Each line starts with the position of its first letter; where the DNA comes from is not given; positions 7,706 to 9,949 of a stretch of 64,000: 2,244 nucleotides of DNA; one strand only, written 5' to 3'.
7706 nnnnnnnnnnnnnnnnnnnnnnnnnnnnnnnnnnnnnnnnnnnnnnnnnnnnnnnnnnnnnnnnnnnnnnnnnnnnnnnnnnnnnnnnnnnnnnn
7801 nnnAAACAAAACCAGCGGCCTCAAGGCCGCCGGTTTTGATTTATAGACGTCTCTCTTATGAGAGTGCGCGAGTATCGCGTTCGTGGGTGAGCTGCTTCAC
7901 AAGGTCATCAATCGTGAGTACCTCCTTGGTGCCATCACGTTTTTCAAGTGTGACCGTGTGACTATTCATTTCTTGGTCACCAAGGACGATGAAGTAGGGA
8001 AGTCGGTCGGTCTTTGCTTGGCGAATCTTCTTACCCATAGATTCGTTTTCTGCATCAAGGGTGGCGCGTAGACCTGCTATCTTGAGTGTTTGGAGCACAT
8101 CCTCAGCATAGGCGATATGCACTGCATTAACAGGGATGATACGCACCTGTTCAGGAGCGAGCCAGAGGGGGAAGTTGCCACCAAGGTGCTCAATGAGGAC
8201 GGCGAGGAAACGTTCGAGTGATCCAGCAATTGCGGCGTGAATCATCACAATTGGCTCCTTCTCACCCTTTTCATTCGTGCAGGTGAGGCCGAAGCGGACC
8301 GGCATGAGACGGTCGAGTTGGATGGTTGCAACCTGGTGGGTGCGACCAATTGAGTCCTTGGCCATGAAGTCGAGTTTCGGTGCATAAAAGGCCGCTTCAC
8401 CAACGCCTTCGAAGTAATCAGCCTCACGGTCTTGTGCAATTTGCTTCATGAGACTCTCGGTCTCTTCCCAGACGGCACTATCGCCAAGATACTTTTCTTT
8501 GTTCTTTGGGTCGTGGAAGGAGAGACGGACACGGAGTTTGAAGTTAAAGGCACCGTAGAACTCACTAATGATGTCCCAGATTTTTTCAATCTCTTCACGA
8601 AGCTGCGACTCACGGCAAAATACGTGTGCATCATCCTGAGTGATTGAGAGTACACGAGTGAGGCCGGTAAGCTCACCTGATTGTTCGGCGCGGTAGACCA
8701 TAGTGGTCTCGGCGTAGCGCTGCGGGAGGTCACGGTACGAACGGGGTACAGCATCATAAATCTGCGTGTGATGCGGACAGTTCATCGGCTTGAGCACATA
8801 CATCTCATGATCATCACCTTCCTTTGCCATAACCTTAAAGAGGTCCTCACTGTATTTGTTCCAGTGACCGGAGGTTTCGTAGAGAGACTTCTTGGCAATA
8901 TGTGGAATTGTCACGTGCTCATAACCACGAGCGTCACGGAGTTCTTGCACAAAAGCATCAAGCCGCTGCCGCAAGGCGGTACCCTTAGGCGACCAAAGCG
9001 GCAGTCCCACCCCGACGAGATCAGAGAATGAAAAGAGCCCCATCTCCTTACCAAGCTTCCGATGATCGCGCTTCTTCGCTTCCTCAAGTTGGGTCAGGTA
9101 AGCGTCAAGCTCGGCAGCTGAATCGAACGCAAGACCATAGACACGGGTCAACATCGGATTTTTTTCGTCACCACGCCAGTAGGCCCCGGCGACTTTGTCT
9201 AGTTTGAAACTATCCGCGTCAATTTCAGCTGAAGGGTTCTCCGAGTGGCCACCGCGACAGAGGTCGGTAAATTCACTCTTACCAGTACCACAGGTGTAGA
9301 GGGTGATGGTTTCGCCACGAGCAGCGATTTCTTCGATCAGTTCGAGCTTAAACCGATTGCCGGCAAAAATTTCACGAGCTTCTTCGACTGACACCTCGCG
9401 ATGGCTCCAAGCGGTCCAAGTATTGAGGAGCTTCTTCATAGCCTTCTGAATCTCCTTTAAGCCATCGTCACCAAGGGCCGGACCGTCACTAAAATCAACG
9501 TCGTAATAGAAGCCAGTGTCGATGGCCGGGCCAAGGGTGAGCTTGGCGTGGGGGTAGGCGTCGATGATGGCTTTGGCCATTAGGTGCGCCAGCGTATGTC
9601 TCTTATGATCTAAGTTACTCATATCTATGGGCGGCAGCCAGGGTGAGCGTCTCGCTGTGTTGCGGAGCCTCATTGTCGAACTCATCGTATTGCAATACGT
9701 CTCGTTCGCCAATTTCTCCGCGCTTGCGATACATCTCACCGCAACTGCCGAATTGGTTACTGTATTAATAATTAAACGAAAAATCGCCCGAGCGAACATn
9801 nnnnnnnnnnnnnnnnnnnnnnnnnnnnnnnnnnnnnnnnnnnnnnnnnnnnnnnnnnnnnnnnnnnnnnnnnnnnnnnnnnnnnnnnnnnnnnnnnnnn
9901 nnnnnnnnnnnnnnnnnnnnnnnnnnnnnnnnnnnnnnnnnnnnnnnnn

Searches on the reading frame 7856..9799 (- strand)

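Call 10: search_protein_families(library=pfam, proteins=[window:7856-9799:-], max_evalue=0.001)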
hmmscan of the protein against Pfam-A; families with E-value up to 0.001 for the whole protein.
window:7856-9799:- (647 aa): 3 families
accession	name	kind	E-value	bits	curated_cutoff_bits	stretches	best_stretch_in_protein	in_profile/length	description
PF00587.30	tRNA-synt_2b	-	2e-41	142.5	29.3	1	329-538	6-178/179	tRNA synthetase class II core domain (G, H, P, S and T)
PF03129.25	HGTP_anticodon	-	2.8e-19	69.5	21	1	551-637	1-91/94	Anticodon binding domain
PF07973.19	tRNA_SAD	-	9.7e-05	22.7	24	1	165-221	1-44/44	Threonyl and Alanyl tRNA synthetase second additional domain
